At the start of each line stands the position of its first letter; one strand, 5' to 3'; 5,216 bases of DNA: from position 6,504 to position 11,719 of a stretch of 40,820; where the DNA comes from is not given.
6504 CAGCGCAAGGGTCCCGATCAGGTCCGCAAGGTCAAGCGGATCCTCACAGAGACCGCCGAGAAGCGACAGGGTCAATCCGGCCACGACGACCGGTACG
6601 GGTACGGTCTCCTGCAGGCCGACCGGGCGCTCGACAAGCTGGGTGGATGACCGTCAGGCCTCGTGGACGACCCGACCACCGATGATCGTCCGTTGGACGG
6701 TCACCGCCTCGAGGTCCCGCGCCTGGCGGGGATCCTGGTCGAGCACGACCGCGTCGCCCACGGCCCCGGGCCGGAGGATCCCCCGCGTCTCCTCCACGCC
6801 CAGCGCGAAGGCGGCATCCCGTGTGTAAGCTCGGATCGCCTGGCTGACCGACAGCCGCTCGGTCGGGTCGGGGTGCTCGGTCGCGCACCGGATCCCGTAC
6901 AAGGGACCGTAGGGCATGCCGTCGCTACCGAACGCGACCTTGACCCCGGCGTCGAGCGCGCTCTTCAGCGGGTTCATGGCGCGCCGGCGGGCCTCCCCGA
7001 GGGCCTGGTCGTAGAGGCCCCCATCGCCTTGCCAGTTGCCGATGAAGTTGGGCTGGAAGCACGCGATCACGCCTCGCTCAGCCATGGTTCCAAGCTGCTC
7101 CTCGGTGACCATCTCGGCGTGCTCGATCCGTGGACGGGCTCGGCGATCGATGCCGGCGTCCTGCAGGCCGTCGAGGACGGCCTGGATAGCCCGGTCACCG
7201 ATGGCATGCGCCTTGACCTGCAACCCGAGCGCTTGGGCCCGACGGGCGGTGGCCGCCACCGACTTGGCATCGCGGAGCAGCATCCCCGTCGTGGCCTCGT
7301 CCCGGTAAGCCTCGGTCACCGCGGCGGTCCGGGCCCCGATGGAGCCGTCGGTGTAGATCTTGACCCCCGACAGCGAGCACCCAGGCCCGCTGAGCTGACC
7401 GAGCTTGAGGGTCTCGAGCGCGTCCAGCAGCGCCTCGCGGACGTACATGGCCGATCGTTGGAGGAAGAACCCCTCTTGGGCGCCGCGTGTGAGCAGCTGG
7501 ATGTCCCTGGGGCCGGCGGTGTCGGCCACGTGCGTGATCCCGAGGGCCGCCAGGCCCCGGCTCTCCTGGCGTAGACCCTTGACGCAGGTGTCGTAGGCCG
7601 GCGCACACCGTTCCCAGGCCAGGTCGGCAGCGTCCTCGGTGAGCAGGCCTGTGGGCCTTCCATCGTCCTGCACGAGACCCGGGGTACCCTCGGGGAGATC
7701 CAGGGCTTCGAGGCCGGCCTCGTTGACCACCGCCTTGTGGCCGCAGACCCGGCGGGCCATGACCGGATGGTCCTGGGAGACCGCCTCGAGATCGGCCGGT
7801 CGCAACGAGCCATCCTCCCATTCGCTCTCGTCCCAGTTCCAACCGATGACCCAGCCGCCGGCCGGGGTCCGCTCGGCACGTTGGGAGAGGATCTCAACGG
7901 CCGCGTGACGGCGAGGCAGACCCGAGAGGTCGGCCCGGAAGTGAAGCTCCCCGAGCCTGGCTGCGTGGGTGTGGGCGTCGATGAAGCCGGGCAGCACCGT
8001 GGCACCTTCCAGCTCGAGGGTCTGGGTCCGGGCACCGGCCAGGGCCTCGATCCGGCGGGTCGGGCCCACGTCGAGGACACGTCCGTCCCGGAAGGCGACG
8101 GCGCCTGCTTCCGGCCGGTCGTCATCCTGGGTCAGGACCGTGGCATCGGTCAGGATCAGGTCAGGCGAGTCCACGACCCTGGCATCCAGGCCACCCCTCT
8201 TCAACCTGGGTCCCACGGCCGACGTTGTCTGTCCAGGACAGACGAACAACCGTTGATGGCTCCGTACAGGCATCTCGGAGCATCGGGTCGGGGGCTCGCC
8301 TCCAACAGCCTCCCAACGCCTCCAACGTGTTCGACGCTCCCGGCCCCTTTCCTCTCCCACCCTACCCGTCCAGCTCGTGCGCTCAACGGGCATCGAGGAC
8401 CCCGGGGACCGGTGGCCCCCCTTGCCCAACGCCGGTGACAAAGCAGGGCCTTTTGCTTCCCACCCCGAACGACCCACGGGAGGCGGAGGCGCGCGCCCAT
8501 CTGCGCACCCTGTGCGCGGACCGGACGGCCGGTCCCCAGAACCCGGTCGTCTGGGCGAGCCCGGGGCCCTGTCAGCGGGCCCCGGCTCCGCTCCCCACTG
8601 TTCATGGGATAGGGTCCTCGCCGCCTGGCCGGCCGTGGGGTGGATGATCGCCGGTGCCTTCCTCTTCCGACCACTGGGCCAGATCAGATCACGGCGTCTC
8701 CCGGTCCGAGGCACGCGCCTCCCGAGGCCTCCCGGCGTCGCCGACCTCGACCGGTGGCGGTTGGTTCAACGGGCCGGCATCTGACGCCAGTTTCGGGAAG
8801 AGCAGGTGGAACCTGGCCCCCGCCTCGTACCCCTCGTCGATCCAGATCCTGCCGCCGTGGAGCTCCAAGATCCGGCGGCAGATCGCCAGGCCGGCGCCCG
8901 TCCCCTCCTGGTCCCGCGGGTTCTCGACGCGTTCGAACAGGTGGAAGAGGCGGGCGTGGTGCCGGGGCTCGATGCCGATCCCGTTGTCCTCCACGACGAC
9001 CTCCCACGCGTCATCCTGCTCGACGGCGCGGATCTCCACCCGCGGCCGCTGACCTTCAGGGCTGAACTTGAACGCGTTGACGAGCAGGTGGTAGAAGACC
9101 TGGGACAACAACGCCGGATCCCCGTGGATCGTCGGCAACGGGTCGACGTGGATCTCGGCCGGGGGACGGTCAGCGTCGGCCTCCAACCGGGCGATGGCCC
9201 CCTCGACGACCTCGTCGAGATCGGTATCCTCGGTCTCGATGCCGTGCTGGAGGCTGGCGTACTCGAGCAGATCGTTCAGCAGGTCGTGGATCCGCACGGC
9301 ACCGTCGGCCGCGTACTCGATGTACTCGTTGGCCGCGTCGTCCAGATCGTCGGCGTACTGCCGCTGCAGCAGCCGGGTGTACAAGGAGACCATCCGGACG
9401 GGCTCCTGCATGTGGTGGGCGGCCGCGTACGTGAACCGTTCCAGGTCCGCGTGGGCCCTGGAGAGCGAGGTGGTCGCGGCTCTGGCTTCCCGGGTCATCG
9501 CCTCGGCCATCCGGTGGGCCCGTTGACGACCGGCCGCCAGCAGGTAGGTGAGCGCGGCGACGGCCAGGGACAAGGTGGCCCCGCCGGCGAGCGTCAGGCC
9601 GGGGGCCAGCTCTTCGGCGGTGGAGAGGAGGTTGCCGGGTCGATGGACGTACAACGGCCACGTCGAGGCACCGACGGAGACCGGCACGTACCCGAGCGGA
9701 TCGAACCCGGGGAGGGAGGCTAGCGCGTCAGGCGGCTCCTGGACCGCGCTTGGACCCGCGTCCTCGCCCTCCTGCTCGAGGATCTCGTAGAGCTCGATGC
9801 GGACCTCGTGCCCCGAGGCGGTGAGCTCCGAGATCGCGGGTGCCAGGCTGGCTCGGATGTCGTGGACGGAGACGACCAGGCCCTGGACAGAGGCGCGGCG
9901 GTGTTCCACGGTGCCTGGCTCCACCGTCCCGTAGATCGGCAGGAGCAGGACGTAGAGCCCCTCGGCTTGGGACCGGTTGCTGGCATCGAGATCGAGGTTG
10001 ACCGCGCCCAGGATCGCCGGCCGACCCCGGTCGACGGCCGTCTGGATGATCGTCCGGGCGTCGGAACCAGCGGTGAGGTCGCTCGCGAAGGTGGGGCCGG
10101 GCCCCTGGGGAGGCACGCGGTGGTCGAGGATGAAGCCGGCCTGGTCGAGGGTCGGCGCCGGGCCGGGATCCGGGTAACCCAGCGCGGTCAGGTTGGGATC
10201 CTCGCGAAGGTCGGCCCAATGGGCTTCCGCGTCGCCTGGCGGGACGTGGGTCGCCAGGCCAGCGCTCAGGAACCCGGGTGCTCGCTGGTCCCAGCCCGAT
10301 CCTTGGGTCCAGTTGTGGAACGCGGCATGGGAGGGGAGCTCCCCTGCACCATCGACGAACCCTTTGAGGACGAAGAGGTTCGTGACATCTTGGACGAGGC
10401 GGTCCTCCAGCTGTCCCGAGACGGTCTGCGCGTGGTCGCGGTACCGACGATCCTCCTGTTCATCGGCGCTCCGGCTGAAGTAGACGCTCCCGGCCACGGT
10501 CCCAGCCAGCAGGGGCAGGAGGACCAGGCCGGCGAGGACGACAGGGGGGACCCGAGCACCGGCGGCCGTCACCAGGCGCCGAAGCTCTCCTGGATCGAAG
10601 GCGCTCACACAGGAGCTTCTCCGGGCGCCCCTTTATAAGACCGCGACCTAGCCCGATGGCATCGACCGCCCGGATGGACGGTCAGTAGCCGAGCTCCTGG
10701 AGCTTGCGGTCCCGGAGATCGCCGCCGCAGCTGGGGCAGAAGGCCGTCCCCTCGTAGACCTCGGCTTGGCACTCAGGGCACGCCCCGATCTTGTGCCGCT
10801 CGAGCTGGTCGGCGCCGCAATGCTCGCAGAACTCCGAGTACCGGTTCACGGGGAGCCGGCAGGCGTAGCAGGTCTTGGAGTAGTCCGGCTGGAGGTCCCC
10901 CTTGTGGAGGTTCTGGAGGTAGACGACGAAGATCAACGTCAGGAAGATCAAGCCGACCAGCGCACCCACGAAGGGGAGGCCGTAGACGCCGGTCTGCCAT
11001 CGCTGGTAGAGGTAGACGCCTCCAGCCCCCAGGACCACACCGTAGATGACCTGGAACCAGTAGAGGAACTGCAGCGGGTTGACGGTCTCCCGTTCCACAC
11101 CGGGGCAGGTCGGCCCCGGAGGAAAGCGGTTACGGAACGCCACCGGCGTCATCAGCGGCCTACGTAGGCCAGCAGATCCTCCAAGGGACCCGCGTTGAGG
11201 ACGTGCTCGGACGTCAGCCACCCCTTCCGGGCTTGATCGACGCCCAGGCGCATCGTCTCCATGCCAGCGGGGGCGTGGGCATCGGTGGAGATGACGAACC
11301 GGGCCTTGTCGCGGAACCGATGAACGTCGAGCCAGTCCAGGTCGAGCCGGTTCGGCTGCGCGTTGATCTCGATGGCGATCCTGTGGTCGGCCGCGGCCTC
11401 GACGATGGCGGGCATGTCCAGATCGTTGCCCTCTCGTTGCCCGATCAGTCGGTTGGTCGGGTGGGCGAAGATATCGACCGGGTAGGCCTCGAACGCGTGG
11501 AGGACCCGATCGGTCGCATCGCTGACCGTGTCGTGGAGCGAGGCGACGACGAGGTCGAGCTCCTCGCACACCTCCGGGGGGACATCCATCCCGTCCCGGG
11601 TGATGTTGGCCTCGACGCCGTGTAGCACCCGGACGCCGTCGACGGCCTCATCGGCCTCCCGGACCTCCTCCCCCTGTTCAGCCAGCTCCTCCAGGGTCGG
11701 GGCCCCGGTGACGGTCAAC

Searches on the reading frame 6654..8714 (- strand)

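Call 37: search_protein_families(library=pfam, proteins=[window:6654-8714:-], max_evalue=0.00001)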
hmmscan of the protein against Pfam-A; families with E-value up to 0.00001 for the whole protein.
window:6654-8714:- (686 aa): 2 families
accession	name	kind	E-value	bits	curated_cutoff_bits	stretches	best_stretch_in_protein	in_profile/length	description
PF07969.17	Amidohydro_3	-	8.8e-81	273.2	29.7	1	232-684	2-472/472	Amidohydrolase family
PF01979.26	Amidohydro_1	-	4.3e-17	62.8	25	1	493-683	144-345/345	Amidohydrolase family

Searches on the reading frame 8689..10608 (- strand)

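Call 37: search_protein_families(library=pfam, proteins=[window:8689-10608:-], max_evalue=0.00001)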
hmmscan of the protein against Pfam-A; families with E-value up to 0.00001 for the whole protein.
window:8689-10608:- (639 aa): 3 families
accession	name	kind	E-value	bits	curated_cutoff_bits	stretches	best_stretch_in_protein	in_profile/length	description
PF02518.31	HATPase_c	-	4.6e-26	91.9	26.4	1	496-606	1-109/111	Histidine kinase-, DNA gyrase B-, and HSP90-like ATPase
PF03924.19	CHASE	-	2.6e-13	50.6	25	1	94-277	5-180/189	CHASE domain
PF00512.31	HisKA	-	3.5e-09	37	26.9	1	389-456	2-66/66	His Kinase A (phospho-acceptor) domain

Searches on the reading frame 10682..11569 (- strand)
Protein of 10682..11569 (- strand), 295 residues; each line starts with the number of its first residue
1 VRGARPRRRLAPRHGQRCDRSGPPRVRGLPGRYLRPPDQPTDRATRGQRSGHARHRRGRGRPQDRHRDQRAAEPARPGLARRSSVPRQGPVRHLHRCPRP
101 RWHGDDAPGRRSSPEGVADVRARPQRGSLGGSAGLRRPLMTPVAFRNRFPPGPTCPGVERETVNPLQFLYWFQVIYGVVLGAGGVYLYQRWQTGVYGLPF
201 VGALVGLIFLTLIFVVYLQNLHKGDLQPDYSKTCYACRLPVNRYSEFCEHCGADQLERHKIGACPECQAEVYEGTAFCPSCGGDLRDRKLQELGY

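Call 37: search_protein_families(library=pfam, proteins=[window:10682-11569:-], max_evalue=0.00001)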
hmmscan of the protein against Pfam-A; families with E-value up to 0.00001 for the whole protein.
window:10682-11569:- (295 aa): 3 families
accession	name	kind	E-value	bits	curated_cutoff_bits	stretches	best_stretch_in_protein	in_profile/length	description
PF12773.13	DZR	-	3.8e-08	33.8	27.3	1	234-282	1-45/45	Double zinc ribbon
PF13240.11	Zn_Ribbon_1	-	3e-06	27.3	25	0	264-283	2-21/23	zinc-ribbon domain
PF17032.10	Zn_ribbon_15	-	3.7e-06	28.1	28.9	0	256-282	47-73/73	zinc-ribbon family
